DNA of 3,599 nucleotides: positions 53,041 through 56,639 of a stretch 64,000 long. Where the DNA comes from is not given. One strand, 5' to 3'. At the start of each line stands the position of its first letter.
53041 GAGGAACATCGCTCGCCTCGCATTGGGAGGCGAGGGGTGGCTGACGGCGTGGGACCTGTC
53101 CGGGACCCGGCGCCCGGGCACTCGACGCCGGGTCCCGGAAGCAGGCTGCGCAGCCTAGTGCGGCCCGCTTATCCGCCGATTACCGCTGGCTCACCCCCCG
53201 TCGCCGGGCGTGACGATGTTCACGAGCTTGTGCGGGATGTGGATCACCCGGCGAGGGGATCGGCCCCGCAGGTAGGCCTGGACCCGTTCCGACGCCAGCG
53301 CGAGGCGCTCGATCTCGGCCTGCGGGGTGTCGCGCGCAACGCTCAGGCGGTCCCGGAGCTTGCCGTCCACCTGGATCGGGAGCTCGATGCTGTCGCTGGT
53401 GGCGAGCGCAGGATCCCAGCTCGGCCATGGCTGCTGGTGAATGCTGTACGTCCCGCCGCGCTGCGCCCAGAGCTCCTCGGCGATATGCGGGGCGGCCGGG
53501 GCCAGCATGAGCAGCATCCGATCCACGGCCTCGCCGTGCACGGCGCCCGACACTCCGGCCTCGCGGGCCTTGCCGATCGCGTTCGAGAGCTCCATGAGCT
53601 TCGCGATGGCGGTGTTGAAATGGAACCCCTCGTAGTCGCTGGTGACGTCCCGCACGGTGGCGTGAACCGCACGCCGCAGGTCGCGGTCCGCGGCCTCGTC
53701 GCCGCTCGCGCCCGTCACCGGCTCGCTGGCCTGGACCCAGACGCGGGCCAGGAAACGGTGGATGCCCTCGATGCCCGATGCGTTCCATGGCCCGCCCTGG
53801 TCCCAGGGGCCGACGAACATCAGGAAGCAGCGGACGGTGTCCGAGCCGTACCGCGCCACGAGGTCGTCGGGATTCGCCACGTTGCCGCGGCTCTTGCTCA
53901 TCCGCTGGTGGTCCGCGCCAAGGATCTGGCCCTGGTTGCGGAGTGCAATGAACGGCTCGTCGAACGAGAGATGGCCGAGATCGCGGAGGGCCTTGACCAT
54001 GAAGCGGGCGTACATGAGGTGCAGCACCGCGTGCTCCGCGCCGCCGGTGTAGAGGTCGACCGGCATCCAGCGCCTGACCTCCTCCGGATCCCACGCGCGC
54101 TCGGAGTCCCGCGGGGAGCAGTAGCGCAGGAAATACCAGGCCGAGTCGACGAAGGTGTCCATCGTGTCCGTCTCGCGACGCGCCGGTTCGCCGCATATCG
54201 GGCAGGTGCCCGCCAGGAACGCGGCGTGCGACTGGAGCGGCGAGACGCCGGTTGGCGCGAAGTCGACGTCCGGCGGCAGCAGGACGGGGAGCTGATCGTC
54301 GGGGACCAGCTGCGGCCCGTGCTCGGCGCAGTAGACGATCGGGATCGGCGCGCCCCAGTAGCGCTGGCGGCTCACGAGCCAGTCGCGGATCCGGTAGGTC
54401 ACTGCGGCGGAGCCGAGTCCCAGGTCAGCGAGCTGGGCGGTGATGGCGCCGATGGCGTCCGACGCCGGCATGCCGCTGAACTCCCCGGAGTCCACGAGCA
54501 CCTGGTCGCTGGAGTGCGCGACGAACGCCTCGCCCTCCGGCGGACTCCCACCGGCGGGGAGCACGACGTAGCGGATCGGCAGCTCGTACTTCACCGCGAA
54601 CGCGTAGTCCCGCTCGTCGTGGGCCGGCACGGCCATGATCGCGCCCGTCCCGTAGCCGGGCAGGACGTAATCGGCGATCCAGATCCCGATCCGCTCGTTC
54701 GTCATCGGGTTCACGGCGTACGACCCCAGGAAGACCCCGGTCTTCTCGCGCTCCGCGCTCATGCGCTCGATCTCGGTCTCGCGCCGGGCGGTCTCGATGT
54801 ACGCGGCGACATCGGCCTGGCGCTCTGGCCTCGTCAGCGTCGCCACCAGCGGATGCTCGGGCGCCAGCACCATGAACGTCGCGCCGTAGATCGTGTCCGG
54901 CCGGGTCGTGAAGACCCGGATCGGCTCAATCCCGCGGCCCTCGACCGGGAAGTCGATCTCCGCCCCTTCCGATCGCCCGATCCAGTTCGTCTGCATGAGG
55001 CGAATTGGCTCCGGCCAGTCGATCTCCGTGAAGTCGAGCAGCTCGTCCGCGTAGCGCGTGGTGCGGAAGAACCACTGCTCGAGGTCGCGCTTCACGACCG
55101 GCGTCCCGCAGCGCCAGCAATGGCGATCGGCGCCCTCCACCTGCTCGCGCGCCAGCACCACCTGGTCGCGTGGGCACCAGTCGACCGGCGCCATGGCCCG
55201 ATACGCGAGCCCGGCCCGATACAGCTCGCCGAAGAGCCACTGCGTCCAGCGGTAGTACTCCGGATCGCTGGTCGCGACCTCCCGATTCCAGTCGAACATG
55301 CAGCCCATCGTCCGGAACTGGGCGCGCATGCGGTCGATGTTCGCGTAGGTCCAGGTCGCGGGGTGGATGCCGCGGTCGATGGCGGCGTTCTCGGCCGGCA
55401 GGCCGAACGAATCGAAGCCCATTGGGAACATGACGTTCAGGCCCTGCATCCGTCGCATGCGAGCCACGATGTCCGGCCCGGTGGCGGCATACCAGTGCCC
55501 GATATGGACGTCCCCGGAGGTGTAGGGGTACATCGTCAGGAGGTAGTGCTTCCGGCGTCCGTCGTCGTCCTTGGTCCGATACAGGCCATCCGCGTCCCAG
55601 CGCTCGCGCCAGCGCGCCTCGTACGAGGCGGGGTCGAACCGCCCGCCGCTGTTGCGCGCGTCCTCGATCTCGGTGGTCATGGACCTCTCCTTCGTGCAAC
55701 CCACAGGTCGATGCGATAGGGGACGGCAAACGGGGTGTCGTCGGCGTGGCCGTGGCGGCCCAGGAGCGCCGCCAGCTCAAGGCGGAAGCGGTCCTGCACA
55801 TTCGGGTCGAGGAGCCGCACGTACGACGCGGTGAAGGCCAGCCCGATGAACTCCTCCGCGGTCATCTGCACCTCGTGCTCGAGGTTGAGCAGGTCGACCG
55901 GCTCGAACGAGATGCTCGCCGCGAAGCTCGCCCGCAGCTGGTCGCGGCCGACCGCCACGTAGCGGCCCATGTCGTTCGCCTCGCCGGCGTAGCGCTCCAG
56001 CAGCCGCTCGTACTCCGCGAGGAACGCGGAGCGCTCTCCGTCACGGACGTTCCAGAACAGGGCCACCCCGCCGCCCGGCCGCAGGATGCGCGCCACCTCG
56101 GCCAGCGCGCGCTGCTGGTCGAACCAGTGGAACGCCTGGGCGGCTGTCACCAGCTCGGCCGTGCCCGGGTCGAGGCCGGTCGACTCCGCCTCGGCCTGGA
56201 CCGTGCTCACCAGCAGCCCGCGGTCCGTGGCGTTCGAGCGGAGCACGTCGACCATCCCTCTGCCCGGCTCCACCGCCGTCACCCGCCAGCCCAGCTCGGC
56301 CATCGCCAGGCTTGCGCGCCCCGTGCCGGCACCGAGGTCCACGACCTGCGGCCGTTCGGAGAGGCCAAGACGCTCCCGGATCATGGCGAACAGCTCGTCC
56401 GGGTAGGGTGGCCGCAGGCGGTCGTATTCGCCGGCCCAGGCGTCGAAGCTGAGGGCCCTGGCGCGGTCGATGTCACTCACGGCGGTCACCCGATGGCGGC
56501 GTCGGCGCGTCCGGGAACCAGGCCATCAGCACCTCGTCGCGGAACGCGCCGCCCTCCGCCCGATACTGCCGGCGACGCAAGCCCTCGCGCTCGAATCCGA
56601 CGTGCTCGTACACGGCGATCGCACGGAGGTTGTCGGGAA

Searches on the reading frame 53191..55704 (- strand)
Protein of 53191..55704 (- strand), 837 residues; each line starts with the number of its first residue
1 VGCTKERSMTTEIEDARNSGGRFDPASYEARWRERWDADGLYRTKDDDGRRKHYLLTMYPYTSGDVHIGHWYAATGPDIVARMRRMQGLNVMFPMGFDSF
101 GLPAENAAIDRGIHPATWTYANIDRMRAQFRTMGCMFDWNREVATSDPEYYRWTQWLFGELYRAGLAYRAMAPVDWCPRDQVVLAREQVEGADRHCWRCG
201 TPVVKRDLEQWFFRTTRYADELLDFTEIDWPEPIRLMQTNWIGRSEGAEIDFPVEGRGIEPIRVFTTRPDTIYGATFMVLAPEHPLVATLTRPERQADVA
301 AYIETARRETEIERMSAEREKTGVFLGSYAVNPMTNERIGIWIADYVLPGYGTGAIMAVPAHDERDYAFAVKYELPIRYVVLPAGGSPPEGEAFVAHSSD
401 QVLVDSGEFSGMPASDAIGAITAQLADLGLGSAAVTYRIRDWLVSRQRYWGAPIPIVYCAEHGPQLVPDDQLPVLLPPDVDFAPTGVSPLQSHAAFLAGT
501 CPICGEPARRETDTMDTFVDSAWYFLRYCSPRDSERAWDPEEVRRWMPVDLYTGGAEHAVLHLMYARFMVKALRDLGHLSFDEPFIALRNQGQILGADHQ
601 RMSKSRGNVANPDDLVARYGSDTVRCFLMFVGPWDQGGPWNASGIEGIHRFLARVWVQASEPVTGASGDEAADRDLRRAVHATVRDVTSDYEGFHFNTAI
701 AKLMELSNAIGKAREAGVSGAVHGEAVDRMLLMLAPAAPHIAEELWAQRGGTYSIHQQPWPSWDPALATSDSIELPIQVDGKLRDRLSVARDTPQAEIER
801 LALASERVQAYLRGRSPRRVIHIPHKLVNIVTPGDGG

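Call 15: search_protein_families(library=pfam, proteins=[window:53191-55704:-])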
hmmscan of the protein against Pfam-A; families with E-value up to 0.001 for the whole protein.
window:53191-55704:- (837 aa): 5 families
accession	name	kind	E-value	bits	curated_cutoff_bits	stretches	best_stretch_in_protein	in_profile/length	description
PF13603.12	tRNA-synt_1_2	-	1.6e-66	223.8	25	1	240-425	2-184/185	Leucyl-tRNA synthetase, editing domain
PF00133.28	tRNA-synt_1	-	4.6e-46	157.8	22.7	2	32-226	2-207/414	tRNA synthetases class I (I, L, M and V)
PF09334.17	tRNA-synt_1g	-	7.8e-26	91.2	20.1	1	56-196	4-142/391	tRNA synthetases class I (M)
PF08264.19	Anticodon_1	-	1.2e-21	77.6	25.1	1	673-796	1-144/148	Anticodon-binding domain of tRNA ligase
PF16919.11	PknG_rubred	-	0.00076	19.9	28.5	0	181-207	24-50/74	Protein kinase G rubredoxin domain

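Call 59: search_protein_families(library=ncbifam, proteins=[window:53191-55704:-], max_evalue=0.00001)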
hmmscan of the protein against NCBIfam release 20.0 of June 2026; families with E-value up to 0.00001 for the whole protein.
window:53191-55704:- (837 aa): 16 families
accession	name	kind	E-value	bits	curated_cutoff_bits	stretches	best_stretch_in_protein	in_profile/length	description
TIGR00396.1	leuS_bact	equivalog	4.8e-286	951.3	548.4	1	27-831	5-841/843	leucine--tRNA ligase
NF009687.0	PRK13208.1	equivalog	1.6e-77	261.4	738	2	23-194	10-194/801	valine--tRNA ligase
TIGR00422.1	valS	equivalog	3.6e-75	253.5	612.1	3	22-191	4-189/863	valine--tRNA ligase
NF008957.0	PRK12300.1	subfamily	5.1e-71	239.8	677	4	27-106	8-87/946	leucine--tRNA ligase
NF004349.1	PRK05729.1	equivalog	2e-60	205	704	3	438-769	390-704/860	valine--tRNA ligase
TIGR00392.1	ileS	equivalog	4.1e-56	190.7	621.4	2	439-801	460-843/861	isoleucine--tRNA ligase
TIGR00395.1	leuS_arch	equivalog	2.2e-55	188.1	648.5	2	29-368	4-317/938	leucine--tRNA ligase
NF000540.1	alt_ValS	exception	3.7e-42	144.3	900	2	440-805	430-802/827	valine--tRNA ligase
NF011492.0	PRK14900.1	equivalog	1.4e-38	132.4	1783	2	438-678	406-609/1044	valine--tRNA ligase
NF008900.0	PRK12267.1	equivalog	1.8e-27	96.1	598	2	51-227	4-177/648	methionine--tRNA ligase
TIGR00398.1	metG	equivalog_domain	1.3e-24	86.8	336.35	1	57-196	5-142/530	methionine--tRNA ligase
NF000257.1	MupA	exception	3.2e-24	84.7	1900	1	439-634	434-619/1024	mupirocin-resistant isoleucine--tRNA ligase MupA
NF040702.1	ileS_w_GNAT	exception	1.6e-23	82.3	1999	1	22-106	16-102/1100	isoleucine--tRNA ligase, N-acetyltransferase domain-containing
NF001100.0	PRK00133.1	equivalog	3.4e-22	78.8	587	1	56-196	9-148/676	methionine--tRNA ligase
NF000258.1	MupB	exception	1.3e-20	72.9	1900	1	439-629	438-615/1033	mupirocin-resistant isoleucine--tRNA ligase MupB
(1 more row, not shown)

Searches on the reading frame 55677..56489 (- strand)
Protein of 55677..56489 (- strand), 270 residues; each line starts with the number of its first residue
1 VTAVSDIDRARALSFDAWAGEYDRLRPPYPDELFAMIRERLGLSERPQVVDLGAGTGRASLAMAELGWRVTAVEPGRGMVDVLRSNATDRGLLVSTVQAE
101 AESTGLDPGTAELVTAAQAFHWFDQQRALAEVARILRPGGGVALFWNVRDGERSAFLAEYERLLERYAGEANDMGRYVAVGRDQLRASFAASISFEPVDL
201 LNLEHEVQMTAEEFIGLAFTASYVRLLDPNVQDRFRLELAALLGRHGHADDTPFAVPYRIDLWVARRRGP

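Call 15: search_protein_families(library=pfam, proteins=[window:55677-56489:-])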
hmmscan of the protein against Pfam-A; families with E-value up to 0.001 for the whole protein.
window:55677-56489:- (270 aa): 6 families
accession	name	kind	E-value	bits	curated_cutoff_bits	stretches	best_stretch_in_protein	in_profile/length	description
PF08241.18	Methyltransf_11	-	6e-20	72.1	21.2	1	50-142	1-93/95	Methyltransferase domain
PF13649.12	Methyltransf_25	-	1.7e-18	67.6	27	1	49-140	1-97/97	Methyltransferase domain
PF08242.18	Methyltransf_12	-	3.8e-11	44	30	1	50-141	1-97/98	Methyltransferase domain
PF13489.12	Methyltransf_23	-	1.4e-08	35.1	27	1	37-145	12-116/164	Methyltransferase domain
PF13847.12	Methyltransf_31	-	5.5e-07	29.8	27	1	48-143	6-108/145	Methyltransferase domain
PF01209.24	Ubie_methyltran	-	0.00076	19.3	20.1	1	44-143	46-150/233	ubiE/COQ5 methyltransferase family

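Call 59: search_protein_families(library=ncbifam, proteins=[window:55677-56489:-], max_evalue=0.00001)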
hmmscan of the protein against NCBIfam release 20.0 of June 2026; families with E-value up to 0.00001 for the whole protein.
window:55677-56489:- (270 aa): 12 families
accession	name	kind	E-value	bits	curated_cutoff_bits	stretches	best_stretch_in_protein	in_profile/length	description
TIGR02072.1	BioC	equivalog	2.9e-10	40.3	184.95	1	31-144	21-132/244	malonyl-ACP O-methyltransferase BioC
NF043040.1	corrin_prot_MT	hypoth_equivalog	1e-09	38.2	180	1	45-144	41-147/216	corrinoid protein-associated methyltransferase CpaM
NF007610.0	PRK10258.1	equivalog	5.4e-09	35.7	342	1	33-144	34-138/251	malonyl-ACP O-methyltransferase BioC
NF041820.1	daptide_MTase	equivalog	7.9e-09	35.3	175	1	32-153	28-151/243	daptide-type RiPP biosynthesis methyltransferase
NF045667.1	MTase_DVU1556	equivalog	9.2e-09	35.1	155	1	39-143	16-118/213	DVU_1556 family methyltransferase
TIGR01934.1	MenG_MenH_UbiE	subfamily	1.1e-07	31.4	158.35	1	39-144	33-141/223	ubiquinone/menaquinone biosynthesis methyltransferase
NF001241.0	PRK00216.1-2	equivalog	7.4e-07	29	327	1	37-144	43-147/231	demethylmenaquinone methyltransferase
NF041255.1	mycofact_MftM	equivalog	2.3e-06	27.2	200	1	46-137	140-231/289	mycofactocin oligosaccharide methyltransferase MftM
NF001244.0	PRK00216.1-5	equivalog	3.6e-06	26.4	216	1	41-144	44-153/236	bifunctional demethylmenaquinone methyltransferase/2-methoxy-6-polyprenyl-1,4-benzoquinol methylase UbiE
NF001240.0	PRK00216.1-1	equivalog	4.5e-06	25.9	378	1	45-143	63-167/251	bifunctional demethylmenaquinone methyltransferase/2-methoxy-6-polyprenyl-1,4-benzoquinol methylase UbiE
NF047649.1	MTase_UXPK_star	exception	7.7e-06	25.1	460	0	48-143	80-180/283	methyltransferase/UXPK-star double selenoprotein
NF052510.1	methyltran_MpqE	exception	1e-05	25.1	335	0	43-142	44-149/234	methyl-plastoquinone biosynthesis methyltransferase MpqE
